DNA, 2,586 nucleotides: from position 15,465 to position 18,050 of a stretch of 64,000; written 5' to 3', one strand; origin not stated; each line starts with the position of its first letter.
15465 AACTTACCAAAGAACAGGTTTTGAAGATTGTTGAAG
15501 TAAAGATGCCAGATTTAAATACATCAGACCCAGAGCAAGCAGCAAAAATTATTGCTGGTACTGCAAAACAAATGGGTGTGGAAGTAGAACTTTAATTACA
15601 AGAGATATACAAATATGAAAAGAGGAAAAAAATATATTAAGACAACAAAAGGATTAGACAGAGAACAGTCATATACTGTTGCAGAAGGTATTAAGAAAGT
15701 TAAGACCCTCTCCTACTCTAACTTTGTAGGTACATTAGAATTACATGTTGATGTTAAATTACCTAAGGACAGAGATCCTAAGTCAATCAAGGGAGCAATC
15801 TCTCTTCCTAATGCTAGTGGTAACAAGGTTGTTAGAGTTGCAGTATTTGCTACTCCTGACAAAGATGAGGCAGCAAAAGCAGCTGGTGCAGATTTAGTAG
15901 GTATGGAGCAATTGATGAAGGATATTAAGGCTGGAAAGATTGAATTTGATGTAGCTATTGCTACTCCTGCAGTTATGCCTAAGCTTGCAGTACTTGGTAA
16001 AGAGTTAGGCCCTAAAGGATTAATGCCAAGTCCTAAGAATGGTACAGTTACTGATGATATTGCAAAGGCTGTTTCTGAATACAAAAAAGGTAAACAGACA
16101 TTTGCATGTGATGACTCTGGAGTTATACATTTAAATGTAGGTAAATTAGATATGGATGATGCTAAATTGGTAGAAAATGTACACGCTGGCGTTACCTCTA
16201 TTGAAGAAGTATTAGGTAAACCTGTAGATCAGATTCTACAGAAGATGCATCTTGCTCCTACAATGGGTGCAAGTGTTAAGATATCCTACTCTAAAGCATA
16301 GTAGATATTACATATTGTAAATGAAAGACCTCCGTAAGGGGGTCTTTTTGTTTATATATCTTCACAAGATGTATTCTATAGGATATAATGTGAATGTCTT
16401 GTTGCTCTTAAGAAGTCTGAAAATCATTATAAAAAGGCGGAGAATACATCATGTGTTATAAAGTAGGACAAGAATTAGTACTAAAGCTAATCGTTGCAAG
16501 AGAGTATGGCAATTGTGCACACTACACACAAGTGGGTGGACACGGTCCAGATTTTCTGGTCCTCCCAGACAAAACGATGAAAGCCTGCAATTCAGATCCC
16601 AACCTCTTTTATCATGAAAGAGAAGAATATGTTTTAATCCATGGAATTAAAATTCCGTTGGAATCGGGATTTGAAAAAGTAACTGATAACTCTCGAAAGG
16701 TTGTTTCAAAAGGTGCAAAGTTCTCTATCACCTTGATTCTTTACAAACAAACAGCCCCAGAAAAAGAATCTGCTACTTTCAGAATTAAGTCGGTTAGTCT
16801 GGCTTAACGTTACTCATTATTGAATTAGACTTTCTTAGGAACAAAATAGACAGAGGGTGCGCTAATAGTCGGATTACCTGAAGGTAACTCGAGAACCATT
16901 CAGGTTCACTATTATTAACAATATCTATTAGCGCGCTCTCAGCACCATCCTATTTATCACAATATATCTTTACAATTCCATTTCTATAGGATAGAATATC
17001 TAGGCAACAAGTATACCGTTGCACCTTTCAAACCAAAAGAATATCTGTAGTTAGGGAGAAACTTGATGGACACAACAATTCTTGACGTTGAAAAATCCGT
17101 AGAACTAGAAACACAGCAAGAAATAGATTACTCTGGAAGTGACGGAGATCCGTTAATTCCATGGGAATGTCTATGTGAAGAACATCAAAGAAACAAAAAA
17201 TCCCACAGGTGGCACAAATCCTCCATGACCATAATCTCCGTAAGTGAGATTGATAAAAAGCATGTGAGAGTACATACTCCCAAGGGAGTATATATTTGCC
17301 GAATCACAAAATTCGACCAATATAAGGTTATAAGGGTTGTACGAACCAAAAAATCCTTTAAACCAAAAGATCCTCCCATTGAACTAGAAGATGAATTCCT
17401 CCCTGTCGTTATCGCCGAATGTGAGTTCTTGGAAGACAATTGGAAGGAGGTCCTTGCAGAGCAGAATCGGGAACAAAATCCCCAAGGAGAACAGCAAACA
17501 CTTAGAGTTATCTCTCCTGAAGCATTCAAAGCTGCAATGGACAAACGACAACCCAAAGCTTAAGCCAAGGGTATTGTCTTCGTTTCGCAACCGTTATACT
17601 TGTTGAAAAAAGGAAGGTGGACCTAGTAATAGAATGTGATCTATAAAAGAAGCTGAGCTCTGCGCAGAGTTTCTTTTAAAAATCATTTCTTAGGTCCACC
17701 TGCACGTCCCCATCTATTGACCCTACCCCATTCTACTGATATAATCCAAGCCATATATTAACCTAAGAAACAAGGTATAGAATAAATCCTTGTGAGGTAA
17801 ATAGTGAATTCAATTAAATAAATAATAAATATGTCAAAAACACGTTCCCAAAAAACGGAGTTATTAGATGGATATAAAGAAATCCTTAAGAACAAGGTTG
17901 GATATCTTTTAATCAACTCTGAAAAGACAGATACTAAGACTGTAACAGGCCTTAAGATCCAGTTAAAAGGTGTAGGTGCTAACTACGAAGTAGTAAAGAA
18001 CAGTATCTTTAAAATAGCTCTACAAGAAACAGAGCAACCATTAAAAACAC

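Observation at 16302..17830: Two orphan ORFs and a structured non-coding region inserted inside the rplKA-rplJL ribosomal protein cluster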

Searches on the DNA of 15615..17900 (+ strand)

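Call 23: search_rna_families(source=window, start=16250, end=17900, threshold=evalue, max_evalue=10, show_alignments=2)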
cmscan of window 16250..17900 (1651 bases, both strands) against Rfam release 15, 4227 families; matches with E-value up to 10: 9.
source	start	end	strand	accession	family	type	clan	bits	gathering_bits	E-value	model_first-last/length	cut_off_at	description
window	16304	16352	+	RF01859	Phe_leader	Cis-reg; leader;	-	22.6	55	0.67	1-125/125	no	Phenylalanine leader peptide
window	16290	16346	+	RF02844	RefA9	Gene; antisense;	-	21.8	49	1.9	1-64/64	no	Enterococcus sRNA A9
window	16319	16453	-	RF01859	Phe_leader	Cis-reg; leader;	-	20.7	55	1.8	1-125/125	no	Phenylalanine leader peptide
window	16277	16348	+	RF02083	OrzO-P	Gene; antitoxin;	-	20.4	60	2.5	1-76/76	no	OrzO-P RNA antitoxin family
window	17648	17670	+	RF03060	uup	Cis-reg;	-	19.6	36.8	0.83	1-48/48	no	uup RNA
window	17815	17873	-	RF03035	nqrA-Marinomonas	Gene; sRNA;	-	18.9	95.5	5.1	1-134/134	no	nqrA-Marinomonas RNA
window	16316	16369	-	RF02054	STnc420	Gene; sRNA;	-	17.5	70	4.2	1-58/58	no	Salmonella enterica sRNA STnc420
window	16318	16352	+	RF02063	STnc350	Gene; sRNA;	-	16.9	60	6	30-64/68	no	Salmonella enterica sRNA STnc350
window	16531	16619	-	RF01514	Afu_513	Gene; snRNA; snoRNA; CD-box;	-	13.1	48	6.7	1-103/103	no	A. fumigatus snoRNA Afu_513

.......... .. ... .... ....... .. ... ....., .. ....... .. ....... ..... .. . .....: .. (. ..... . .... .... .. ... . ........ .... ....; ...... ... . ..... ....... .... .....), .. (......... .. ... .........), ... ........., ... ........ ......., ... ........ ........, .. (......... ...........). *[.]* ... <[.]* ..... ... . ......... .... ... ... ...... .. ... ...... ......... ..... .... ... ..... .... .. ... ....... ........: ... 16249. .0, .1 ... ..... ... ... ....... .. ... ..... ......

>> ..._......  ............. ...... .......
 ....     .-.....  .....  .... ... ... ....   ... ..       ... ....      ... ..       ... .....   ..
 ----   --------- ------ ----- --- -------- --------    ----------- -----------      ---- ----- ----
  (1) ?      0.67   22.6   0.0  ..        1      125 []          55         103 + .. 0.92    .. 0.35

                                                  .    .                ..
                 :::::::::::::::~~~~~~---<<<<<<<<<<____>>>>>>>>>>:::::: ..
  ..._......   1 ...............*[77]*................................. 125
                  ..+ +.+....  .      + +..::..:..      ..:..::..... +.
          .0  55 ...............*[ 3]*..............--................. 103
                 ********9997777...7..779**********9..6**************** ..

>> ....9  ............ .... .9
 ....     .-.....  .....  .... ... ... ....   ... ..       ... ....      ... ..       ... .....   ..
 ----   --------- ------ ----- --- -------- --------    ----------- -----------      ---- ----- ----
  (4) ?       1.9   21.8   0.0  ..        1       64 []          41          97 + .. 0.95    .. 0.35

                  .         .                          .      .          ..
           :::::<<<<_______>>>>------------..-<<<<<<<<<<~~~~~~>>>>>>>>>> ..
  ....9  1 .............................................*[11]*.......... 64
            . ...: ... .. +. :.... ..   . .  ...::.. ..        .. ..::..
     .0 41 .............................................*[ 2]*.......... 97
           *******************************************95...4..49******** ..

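Call 107: search_rna_families(sources=[L061, L062, L066, L084, L018, L025, L043, L056, L060, L065], threshold=gathering)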
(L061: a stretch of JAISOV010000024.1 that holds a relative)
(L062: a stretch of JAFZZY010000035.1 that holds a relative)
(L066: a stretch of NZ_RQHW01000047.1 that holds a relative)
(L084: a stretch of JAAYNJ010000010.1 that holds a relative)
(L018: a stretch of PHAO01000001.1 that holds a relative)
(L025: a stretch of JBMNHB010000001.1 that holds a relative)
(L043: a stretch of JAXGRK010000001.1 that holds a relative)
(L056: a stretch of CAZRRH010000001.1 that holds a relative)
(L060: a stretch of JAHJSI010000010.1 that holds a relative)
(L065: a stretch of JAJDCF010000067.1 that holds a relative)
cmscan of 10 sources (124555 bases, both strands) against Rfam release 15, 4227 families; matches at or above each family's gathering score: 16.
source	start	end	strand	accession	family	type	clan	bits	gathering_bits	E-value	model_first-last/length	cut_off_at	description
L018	3183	3256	+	RF00005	tRNA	Gene; tRNA;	CL00001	76.7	29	8.6e-15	1-71/71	no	tRNA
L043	2279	2352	+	RF00005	tRNA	Gene; tRNA;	CL00001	72.5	29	1.3e-13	1-71/71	no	tRNA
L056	4193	4265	+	RF00005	tRNA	Gene; tRNA;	CL00001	71.7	29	2.1e-13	1-71/71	no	tRNA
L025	2185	2258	+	RF00005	tRNA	Gene; tRNA;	CL00001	68.9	29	1.2e-12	1-71/71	no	tRNA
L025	3100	3172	+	RF00005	tRNA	Gene; tRNA;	CL00001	67.5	29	3e-12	1-71/71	no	tRNA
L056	4302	4374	+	RF00005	tRNA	Gene; tRNA;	CL00001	65.7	29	9.6e-12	1-71/71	no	tRNA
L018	3264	3346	+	RF00005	tRNA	Gene; tRNA;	CL00001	65.5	29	1e-11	1-71/71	no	tRNA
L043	2358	2440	+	RF00005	tRNA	Gene; tRNA;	CL00001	64.6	29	1.8e-11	1-71/71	no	tRNA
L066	4623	4693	+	RF00005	tRNA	Gene; tRNA;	CL00001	64.1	29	2.5e-11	1-71/71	no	tRNA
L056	4659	4730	+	RF00005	tRNA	Gene; tRNA;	CL00001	63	29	5.1e-11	1-71/71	no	tRNA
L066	4544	4615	+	RF00005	tRNA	Gene; tRNA;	CL00001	62.6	29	6.7e-11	1-71/71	no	tRNA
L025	2263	2345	+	RF00005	tRNA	Gene; tRNA;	CL00001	61.3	29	1.5e-10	1-71/71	no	tRNA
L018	4681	4752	+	RF00005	tRNA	Gene; tRNA;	CL00001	56.6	29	3e-09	1-71/71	no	tRNA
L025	4660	4731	+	RF00005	tRNA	Gene; tRNA;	CL00001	56.1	29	4e-09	1-71/71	no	tRNA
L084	6756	6876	+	RF00557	L10_leader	Cis-reg; leader;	-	53.2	44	2.3e-05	1-138/138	no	Ribosomal protein L10 leader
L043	4711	4783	+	RF00005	tRNA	Gene; tRNA;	CL00001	47.2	29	1.2e-06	1-71/71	no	tRNA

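Call 108: build_rna_model(alignment_id=A5, structure=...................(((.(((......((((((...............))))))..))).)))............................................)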
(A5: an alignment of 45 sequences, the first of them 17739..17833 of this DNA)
Model R1 built from alignment A5 (45 sequences, 112 columns); structure: as given.
model positions 94; base pairs 12; branch points 0; effective number of sequences 2.21; information 0.608 bits per position. Calibrated on 0.2 Mb of random sequence (short: E-values are rough).
structure used (alignment columns):
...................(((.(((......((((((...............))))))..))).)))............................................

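Call 109: search_with_rna_model(model_id=R1, sources=[window, L056, L058, L059, L060, L061, L062, L063, L064, L065, L066, L067, L068, L069, L070, L071, L072, L073, L074, L075, L076, L077, L078, L079, L080, L081, L082, L083, L084, L085, L086, L087, L088, L031, L034, L048, L055], max_evalue=1)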
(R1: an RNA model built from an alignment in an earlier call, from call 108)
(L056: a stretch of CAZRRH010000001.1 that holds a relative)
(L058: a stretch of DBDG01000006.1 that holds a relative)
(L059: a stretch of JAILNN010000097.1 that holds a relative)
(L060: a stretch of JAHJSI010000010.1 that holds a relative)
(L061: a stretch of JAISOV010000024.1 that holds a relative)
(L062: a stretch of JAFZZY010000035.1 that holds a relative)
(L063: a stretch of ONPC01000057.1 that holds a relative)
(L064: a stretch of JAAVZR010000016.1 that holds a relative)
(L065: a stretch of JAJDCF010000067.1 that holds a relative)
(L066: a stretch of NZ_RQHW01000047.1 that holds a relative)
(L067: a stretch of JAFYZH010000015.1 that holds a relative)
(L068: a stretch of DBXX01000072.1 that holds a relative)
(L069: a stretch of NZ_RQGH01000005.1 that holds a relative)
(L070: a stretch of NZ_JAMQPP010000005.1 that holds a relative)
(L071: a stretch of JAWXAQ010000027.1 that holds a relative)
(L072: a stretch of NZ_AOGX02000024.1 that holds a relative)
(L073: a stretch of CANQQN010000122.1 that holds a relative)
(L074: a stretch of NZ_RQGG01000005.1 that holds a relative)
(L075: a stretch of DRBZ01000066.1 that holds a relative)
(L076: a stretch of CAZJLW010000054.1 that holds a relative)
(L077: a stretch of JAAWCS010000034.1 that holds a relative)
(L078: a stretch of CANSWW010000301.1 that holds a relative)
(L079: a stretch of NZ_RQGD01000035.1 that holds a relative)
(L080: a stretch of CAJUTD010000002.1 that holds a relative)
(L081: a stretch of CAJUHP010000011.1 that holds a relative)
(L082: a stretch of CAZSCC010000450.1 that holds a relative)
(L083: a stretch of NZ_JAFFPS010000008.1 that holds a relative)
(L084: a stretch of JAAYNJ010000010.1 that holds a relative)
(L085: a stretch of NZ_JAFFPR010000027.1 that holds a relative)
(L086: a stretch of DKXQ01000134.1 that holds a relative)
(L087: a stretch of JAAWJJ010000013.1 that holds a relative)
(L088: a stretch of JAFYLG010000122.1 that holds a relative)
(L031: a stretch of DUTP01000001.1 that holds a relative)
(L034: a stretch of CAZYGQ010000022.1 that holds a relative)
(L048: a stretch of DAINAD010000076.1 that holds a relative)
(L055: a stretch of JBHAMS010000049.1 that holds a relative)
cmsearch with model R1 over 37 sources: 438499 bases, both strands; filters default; matches with E-value up to 1: 2.
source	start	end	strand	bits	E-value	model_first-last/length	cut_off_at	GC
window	17744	17833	+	78.3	4.5e-13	1-94/94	no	0.24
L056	6832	6916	+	52.7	1.8e-07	1-94/94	no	0.26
